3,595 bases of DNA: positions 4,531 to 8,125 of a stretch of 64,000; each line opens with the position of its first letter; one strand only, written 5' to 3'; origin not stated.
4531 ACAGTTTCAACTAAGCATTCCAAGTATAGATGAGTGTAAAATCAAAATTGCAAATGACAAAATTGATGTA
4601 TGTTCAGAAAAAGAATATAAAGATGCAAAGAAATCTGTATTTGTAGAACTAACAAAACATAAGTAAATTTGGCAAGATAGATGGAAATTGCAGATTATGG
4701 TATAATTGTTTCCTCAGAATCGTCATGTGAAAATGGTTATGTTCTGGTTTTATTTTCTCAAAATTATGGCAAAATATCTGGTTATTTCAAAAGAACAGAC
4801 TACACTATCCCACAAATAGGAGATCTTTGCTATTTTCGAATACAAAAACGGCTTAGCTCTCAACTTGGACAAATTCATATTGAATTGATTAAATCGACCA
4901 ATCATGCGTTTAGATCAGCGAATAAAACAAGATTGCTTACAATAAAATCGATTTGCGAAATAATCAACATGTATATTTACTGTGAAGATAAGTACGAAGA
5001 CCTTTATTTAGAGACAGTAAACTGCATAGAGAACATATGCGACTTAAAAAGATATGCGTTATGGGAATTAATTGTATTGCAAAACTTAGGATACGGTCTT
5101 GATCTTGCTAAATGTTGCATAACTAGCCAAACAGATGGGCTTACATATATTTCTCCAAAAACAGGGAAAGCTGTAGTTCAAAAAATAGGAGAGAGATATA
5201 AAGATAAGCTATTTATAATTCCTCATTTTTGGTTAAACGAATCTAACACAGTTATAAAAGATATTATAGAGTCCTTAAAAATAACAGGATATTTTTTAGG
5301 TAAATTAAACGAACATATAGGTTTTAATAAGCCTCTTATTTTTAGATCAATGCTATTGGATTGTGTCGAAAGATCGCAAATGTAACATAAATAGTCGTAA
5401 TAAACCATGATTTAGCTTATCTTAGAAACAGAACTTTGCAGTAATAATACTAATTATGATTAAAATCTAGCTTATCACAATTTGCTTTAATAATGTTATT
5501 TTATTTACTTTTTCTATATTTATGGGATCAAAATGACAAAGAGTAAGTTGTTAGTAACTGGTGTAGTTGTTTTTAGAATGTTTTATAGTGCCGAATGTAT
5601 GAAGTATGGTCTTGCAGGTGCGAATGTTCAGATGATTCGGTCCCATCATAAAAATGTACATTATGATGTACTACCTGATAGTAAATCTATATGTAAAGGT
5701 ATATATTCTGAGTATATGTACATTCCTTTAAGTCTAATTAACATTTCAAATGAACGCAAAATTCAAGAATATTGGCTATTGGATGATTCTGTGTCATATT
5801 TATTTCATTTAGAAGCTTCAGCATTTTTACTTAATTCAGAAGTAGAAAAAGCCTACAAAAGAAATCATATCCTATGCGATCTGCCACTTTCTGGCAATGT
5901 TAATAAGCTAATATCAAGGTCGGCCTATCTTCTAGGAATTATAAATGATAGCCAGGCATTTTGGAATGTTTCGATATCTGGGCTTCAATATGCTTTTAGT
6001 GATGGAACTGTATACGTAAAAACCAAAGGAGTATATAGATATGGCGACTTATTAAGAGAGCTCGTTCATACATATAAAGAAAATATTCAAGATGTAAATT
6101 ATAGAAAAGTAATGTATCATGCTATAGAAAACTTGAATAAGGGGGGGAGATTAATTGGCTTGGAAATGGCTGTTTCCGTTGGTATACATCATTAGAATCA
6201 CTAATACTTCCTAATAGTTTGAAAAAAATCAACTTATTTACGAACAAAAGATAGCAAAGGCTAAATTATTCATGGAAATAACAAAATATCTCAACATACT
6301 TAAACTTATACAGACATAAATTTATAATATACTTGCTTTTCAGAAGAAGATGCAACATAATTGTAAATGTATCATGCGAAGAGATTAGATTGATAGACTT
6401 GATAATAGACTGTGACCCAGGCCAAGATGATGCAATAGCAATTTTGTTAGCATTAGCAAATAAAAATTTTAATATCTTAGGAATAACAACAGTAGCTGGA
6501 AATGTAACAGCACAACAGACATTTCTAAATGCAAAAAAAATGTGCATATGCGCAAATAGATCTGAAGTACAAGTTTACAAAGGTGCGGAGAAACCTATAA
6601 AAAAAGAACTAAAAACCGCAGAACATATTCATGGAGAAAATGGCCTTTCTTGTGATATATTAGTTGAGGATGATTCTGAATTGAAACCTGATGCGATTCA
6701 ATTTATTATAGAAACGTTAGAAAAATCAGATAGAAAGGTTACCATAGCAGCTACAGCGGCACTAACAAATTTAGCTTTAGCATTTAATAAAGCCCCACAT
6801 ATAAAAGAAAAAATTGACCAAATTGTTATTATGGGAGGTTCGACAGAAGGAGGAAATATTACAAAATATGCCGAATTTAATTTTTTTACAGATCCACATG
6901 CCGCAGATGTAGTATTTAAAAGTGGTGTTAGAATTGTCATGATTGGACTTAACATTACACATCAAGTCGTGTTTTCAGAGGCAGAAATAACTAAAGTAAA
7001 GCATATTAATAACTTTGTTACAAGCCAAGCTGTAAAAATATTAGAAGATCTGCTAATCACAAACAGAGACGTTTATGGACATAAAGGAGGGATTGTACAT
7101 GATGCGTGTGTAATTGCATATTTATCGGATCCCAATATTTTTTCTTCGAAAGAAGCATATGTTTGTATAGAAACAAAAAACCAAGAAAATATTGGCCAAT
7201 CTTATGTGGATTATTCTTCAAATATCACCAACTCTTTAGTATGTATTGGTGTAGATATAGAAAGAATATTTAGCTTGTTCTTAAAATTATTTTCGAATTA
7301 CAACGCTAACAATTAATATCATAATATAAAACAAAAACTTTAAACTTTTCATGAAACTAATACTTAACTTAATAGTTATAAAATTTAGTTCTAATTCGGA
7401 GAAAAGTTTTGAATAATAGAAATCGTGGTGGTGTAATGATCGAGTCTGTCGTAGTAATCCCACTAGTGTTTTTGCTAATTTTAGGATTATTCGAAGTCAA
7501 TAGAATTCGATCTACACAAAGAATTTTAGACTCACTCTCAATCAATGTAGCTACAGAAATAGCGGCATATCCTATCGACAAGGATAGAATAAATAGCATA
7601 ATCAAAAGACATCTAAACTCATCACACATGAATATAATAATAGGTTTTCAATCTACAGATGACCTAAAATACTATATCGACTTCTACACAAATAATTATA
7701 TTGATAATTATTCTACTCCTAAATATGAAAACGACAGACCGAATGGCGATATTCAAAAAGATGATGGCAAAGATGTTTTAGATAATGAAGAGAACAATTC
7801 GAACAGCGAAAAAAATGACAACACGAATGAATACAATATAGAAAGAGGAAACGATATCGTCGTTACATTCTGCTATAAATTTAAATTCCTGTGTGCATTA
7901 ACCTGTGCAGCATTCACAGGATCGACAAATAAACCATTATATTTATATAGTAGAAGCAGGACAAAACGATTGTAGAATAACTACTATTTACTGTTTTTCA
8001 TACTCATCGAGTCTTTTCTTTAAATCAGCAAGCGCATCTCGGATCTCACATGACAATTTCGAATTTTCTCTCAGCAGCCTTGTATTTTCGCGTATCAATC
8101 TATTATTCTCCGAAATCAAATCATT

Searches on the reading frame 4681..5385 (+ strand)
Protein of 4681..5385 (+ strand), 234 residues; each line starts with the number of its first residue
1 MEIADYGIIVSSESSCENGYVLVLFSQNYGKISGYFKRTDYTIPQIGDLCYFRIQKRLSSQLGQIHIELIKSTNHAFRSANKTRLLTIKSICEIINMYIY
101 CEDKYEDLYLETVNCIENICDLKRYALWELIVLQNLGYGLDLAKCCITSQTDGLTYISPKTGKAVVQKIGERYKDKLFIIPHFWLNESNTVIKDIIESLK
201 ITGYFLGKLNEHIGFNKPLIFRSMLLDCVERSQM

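Call 6: search_protein_families(library=pfam, proteins=[window:4681-5385:+], max_evalue=0.01)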
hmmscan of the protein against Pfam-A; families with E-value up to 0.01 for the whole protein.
window:4681-5385:+ (234 aa): 1 family
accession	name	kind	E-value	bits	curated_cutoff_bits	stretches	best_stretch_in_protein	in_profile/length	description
PF02565.21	RecO_C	-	7.7e-10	39.2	22.1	1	84-166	6-98/157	Recombination protein O C terminal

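Call 18: find_encoding_contigs(protein=window:4681-5385:+, flank=10000, max_places=4)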
Protein window:4681-5385:+ (234 aa): 2 contigs read that carry it; 2 places shown.
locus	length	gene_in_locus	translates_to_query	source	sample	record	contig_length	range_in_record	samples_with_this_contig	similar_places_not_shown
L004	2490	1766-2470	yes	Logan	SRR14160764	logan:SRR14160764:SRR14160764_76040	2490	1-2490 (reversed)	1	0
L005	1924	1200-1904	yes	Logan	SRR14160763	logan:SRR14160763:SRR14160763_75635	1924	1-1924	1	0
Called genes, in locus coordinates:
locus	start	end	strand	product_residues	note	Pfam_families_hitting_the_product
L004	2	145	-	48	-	?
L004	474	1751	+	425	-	PF09312:SurA_N (faint), PF00639:Rotamase (faint), PF13145:Rotamase_2 (faint)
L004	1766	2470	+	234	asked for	PF02565:RecO_C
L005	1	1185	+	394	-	?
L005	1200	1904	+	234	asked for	PF02565:RecO_C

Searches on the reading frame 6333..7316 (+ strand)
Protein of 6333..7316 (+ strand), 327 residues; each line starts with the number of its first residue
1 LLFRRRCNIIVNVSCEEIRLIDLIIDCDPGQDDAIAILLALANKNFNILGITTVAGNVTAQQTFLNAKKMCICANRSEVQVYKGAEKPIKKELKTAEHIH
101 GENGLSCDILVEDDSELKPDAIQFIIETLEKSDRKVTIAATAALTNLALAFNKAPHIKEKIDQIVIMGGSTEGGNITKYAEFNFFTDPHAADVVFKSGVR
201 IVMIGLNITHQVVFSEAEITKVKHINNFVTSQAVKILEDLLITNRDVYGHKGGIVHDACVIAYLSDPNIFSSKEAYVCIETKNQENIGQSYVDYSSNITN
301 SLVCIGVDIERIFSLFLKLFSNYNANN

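Call 6: search_protein_families(library=pfam, proteins=[window:6333-7316:+], max_evalue=0.01)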
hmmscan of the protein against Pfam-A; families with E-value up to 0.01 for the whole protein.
window:6333-7316:+ (327 aa): 1 family
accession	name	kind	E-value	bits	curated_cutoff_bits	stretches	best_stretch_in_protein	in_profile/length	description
PF01156.24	IU_nuc_hydro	-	2.3e-87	293.9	34.2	1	23-313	1-296/297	Inosine-uridine preferring nucleoside hydrolase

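Call 17: find_encoding_contigs(protein=window:6333-7316:+, flank=10000, max_places=4)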
Protein window:6333-7316:+ (327 aa): 1 contig read that carries it; 1 place shown.
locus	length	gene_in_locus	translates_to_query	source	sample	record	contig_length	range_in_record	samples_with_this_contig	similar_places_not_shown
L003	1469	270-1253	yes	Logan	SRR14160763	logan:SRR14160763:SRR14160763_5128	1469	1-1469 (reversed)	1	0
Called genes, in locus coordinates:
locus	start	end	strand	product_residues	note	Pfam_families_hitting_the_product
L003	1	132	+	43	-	?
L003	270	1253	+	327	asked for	PF01156:IU_nuc_hydro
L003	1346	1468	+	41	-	?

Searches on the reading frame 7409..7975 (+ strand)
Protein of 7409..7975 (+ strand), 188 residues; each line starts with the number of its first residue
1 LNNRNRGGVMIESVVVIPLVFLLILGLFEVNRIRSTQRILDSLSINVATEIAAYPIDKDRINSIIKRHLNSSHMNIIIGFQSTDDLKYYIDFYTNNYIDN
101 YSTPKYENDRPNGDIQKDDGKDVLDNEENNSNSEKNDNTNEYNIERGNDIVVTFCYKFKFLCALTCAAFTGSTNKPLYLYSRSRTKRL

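Call 6: search_protein_families(library=pfam, proteins=[window:7409-7975:+], max_evalue=0.01)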
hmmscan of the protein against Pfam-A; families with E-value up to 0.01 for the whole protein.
window:7409-7975:+ (188 aa): 1 family
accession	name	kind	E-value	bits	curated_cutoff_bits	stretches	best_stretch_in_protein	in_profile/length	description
PF07811.17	TadE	-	0.00027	21.4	22.9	1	7-42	1-36/43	TadE-like protein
